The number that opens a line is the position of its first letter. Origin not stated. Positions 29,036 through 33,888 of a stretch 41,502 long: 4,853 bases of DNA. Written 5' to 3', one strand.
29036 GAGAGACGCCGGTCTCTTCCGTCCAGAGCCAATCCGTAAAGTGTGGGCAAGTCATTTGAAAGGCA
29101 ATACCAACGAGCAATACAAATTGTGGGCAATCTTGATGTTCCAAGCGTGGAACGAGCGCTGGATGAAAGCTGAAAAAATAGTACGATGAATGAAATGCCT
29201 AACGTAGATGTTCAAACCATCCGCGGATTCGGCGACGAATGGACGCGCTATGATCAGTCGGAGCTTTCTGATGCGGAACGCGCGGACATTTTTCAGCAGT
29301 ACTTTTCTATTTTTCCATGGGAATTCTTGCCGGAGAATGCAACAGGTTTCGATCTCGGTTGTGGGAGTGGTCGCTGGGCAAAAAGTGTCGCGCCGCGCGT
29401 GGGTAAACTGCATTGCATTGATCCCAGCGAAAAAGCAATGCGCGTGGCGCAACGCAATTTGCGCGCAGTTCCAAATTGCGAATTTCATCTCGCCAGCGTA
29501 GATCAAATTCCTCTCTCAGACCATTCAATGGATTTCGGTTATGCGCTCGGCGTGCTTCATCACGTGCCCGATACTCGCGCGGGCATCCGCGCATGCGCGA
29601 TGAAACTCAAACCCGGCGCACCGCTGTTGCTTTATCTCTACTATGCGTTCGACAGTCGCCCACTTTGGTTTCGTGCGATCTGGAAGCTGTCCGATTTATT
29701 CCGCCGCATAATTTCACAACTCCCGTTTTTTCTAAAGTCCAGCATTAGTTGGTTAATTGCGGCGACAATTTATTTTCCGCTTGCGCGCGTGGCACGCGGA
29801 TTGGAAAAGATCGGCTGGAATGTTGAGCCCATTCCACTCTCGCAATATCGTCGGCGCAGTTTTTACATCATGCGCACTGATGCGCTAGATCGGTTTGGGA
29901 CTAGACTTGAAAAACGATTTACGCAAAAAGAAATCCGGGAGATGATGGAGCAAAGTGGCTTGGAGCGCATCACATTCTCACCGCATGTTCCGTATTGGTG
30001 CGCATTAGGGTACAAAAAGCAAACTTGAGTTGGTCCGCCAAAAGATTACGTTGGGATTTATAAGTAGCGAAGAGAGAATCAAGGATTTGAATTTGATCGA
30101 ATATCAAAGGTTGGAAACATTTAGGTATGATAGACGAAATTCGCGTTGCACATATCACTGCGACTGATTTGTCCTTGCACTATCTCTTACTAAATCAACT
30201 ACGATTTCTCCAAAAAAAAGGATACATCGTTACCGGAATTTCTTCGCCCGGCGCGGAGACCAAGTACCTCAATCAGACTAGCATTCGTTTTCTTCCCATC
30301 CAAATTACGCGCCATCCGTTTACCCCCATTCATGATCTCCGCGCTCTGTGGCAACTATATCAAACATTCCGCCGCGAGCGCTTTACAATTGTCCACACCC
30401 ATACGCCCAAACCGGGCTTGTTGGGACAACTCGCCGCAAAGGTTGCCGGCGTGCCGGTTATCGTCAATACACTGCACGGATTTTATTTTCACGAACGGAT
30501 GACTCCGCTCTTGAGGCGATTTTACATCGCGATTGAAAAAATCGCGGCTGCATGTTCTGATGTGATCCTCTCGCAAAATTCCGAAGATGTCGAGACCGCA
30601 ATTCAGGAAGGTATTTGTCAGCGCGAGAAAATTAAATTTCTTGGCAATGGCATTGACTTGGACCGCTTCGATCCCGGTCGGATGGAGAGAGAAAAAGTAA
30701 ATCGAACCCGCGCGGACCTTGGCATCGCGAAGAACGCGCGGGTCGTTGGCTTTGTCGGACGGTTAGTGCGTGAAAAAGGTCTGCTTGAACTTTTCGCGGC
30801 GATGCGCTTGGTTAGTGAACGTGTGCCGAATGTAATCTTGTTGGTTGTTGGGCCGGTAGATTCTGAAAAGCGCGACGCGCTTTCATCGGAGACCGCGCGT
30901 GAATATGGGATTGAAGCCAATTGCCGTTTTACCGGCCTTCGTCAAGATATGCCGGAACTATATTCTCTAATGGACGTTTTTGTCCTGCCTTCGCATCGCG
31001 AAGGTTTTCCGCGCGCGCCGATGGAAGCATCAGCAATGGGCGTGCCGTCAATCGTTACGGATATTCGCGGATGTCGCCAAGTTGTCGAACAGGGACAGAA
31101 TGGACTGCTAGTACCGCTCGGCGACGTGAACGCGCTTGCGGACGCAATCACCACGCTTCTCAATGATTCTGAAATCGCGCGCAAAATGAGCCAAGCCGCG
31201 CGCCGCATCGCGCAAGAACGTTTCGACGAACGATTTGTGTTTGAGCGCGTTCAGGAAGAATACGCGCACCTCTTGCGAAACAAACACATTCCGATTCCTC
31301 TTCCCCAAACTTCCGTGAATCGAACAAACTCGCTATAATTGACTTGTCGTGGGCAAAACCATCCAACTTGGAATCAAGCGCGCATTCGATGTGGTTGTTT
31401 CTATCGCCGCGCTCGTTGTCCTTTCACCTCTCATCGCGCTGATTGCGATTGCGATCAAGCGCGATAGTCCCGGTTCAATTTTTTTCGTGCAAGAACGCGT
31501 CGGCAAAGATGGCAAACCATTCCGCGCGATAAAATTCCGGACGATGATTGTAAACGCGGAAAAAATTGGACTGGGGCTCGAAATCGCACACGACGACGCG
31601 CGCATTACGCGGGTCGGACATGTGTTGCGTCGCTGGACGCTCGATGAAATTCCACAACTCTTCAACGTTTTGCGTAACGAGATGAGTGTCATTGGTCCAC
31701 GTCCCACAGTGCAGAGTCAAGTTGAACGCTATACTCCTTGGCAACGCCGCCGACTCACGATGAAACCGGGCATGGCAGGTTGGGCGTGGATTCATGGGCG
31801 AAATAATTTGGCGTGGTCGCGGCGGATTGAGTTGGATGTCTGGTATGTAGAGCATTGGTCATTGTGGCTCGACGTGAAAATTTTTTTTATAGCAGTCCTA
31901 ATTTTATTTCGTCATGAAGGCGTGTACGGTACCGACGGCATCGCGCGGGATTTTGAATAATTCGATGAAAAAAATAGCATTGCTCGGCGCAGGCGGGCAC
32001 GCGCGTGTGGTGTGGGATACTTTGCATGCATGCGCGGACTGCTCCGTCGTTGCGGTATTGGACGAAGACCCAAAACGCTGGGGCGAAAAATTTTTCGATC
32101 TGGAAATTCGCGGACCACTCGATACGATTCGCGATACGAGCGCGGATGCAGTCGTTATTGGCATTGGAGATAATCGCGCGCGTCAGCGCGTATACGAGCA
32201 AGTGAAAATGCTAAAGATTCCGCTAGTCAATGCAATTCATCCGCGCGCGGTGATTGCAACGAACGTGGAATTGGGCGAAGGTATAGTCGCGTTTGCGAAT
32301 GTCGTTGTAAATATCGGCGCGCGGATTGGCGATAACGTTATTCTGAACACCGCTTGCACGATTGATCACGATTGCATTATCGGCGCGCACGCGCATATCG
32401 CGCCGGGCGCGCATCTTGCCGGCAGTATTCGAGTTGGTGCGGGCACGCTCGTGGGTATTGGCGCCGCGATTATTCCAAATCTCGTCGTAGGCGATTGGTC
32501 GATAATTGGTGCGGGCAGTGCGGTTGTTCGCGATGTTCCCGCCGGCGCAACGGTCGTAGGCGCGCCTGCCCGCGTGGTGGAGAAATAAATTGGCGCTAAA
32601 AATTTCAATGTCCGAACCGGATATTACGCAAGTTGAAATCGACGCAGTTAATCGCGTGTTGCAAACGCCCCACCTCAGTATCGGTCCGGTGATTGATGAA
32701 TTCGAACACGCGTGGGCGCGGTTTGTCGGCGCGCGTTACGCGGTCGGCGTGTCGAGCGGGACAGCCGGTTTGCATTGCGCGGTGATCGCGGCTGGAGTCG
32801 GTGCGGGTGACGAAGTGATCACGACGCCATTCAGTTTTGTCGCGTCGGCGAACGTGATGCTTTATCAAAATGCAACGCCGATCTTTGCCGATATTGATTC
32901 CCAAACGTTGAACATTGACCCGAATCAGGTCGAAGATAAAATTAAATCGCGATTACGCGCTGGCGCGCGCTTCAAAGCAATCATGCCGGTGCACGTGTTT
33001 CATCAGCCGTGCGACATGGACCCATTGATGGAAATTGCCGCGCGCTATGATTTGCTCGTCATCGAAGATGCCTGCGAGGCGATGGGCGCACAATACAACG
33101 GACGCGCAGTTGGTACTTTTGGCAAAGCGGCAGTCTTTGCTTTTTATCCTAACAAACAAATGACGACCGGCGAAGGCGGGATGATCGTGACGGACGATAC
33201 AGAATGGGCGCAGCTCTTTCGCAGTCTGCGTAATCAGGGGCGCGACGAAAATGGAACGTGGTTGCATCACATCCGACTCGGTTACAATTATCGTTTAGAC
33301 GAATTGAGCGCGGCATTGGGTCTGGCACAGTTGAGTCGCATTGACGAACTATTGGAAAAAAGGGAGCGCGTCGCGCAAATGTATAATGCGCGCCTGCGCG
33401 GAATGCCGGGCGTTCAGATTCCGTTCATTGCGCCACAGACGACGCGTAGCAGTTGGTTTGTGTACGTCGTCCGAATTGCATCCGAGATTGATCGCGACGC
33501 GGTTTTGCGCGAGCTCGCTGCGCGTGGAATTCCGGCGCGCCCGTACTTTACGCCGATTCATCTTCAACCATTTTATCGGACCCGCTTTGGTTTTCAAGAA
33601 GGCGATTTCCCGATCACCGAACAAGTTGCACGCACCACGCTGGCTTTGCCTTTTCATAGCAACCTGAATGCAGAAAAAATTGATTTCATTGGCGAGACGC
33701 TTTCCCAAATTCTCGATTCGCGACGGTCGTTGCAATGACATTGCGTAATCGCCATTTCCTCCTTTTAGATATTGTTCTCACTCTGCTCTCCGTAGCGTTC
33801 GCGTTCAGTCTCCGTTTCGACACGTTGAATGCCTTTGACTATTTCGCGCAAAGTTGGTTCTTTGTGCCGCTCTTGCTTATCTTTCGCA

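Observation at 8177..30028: Threefold iteration of AsnB-type amidotransferase + CgeB-like transferase + SAM methyltransferase inside one glycan operon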

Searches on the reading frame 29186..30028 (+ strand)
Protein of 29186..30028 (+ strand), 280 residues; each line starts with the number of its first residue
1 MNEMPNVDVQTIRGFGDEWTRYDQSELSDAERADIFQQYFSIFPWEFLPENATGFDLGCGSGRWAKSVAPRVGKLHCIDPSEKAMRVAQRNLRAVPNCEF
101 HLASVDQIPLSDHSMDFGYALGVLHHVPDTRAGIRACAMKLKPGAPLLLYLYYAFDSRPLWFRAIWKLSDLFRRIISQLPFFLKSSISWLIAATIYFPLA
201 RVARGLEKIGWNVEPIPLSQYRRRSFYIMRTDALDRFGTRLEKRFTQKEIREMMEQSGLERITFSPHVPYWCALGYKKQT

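Call 3: search_protein_families(library=pfam, proteins=[window:29186-30028:+], max_evalue=0.01)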
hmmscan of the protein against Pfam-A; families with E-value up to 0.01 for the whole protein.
window:29186-30028:+ (280 aa): 7 families
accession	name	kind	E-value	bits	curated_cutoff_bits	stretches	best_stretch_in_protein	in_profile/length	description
PF08241.18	Methyltransf_11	-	1.1e-17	64.9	21.2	1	56-147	2-93/95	Methyltransferase domain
PF13649.12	Methyltransf_25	-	4.7e-17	62.9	27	1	56-144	3-96/97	Methyltransferase domain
PF08242.18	Methyltransf_12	-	2.4e-14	54.3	30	1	56-146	2-97/98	Methyltransferase domain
PF13489.12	Methyltransf_23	-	2.3e-10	40.9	27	1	47-167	19-134/164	Methyltransferase domain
PF13847.12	Methyltransf_31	-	3e-10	40.4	27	1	54-146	7-106/145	Methyltransferase domain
PF01209.24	Ubie_methyltran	-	3.6e-05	23.6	20.1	1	53-148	50-150/233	ubiE/COQ5 methyltransferase family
PF05175.20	MTS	-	0.00074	19.6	23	1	49-96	28-79/170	Methyltransferase small domain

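Call 8: search_protein_families(library=ncbifam, proteins=[window:29186-30028:+], max_evalue=0.01)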
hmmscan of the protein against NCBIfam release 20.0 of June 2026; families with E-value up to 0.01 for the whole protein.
window:29186-30028:+ (280 aa): 21 families
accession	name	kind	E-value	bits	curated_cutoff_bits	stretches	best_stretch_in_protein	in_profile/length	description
TIGR01983.1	UbiG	equivalog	1.3e-09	37.7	102.95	1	55-149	54-151/228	bifunctional 2-polyprenyl-6-hydroxyphenol methylase/3-demethylubiquinol 3-O-methyltransferase UbiG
NF001244.0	PRK00216.1-5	equivalog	1.3e-08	34.4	216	1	50-147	48-151/236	bifunctional demethylmenaquinone methyltransferase/2-methoxy-6-polyprenyl-1,4-benzoquinol methylase UbiE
TIGR01934.1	MenG_MenH_UbiE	subfamily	2.1e-07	30.5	158.35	1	51-149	40-141/223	ubiquinone/menaquinone biosynthesis methyltransferase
NF045667.1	MTase_DVU1556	equivalog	2.2e-07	30.6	155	1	51-268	23-169/213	DVU_1556 family methyltransferase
NF001243.0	PRK00216.1-4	equivalog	1.8e-06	27.4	235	1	52-199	49-200/237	demethylmenaquinone methyltransferase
TIGR02072.1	BioC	equivalog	2.2e-06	27.6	184.95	1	51-148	35-131/244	malonyl-ACP O-methyltransferase BioC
NF043040.1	corrin_prot_MT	hypoth_equivalog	4.3e-06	26.3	180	1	55-114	46-110/216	corrinoid protein-associated methyltransferase CpaM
NF008823.0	PRK11873.1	subfamily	5.4e-06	26.1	263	1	53-145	80-177/272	arsenite methyltransferase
NF041537.1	ArsM_AhpD_UU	exception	1.9e-05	23.7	510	1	53-149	79-180/345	arsenite methyltransferase/AhpD domain selenoprotein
NF041536.1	ArsM_DUF2284_UU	exception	3.2e-05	22.5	575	1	53-149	79-180/459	arsenite methyltransferase/DUF2284 domain selenoprotein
TIGR02752.1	MenG_heptapren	equivalog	3.5e-05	23.4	419.85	1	52-198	47-197/231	demethylmenaquinone methyltransferase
NF008300.0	PRK11088.1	equivalog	0.00015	21.3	303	1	50-117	85-154/272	23S rRNA (guanine(745)-N(1))-methyltransferase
NF002463.0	PRK01683.1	equivalog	0.00036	20.2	297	1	53-146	34-125/258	trans-aconitate 2-methyltransferase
NF047649.1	MTase_UXPK_star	exception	0.00037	19.6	460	1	54-149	81-181/283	methyltransferase/UXPK-star double selenoprotein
NF004851.0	PRK06202.1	equivalog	0.00038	19.9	243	1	55-129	65-144/237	hypothetical protein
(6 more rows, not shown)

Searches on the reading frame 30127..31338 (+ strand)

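Call 5: search_protein_families(library=pfam, proteins=[window:30127-31338:+], max_evalue=0.01)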
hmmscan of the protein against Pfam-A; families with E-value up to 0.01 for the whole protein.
window:30127-31338:+ (403 aa): 7 families
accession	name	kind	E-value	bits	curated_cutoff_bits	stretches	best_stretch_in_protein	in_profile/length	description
PF00534.26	Glycos_transf_1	-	2e-41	141.8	26.4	1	193-360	4-171/172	Glycosyl transferases group 1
PF13692.12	Glyco_trans_1_4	-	4.2e-37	128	27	1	205-347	2-142/142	Glycosyl transferases group 1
PF13439.12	Glyco_transf_4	-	1.1e-18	68.3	28.5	1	22-180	9-170/170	Glycosyltransferase Family 4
PF13477.12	Glyco_trans_4_2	-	1.4e-17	64.6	23.4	1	16-151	10-139/139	Glycosyl transferase 4-like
PF13579.12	Glyco_trans_4_4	-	2.4e-17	64.2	29.7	1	28-175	14-158/158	Glycosyl transferase 4-like domain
PF20706.3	GT4-conflict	-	2.3e-11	43.8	26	1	180-364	176-374/385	Family 4 Glycosyltransferase in conflict systems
PF13524.12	Glyco_trans_1_2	-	0.0025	18.2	25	1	273-366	38-133/144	Glycosyl transferase-like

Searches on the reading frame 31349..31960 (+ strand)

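Call 5: search_protein_families(library=pfam, proteins=[window:31349-31960:+], max_evalue=0.01)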
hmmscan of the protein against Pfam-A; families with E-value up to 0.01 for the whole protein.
window:31349-31960:+ (203 aa): 1 family
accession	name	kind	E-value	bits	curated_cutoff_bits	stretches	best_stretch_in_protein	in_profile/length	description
PF02397.22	Bac_transf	-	1.1e-64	217.7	27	1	10-187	1-178/179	Bacterial sugar transferase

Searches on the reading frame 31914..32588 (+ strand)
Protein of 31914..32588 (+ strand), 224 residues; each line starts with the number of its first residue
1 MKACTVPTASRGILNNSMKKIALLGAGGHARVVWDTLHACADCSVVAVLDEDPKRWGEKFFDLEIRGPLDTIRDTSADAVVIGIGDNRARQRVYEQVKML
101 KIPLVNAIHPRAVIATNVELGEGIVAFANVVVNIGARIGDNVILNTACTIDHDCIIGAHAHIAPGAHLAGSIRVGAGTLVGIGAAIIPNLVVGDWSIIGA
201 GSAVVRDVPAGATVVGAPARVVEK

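Call 6: search_protein_families(library=pfam, proteins=[window:31914-32588:+], max_evalue=1)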
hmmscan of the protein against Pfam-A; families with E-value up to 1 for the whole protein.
window:31914-32588:+ (224 aa): 3 families
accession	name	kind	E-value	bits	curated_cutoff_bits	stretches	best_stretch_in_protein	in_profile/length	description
PF00132.30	Hexapep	-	2.3e-14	52.8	27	2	135-170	1-36/36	Bacterial transferase hexapeptide (six repeats)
PF17836.7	PglD_N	-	4.6e-14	53.2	23.4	1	20-97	1-78/78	PglD N-terminal domain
PF25084.1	LbH_EIF2B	-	0.00043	20.7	54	1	101-190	11-97/105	EIF2B subunit epsilon LbH domain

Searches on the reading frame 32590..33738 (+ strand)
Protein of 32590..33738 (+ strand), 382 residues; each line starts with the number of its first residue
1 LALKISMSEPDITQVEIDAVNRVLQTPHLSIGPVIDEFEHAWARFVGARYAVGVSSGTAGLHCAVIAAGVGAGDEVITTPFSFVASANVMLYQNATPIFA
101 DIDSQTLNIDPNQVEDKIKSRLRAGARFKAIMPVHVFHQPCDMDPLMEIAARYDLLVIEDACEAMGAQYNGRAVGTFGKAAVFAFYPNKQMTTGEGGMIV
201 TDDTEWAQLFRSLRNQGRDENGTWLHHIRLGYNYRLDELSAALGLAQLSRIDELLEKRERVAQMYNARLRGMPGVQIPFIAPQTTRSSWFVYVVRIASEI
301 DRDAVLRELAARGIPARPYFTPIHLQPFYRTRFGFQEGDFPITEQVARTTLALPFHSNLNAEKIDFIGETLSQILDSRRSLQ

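Call 6: search_protein_families(library=pfam, proteins=[window:32590-33738:+], max_evalue=1)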
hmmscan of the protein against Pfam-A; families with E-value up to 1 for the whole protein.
window:32590-33738:+ (382 aa): 4 families
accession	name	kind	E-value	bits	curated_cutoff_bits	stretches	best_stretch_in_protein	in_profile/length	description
PF01041.23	DegT_DnrJ_EryC1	-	2.5e-119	399.2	19.8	1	11-371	2-359/360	DegT/DnrJ/EryC1/StrS aminotransferase family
PF01053.26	Cys_Met_Meta_PP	-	0.01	14.9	27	1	33-123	52-139/381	Cys/Met metabolism PLP-dependent enzyme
PF00266.25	Aminotran_5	-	0.067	12.6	21.5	0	21-166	31-181/371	Aminotransferase class-V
PF23555.2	zf-RING_Vps41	-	0.22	11.6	30.3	1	135-153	28-46/52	Vps41 C-terminal RING finger domain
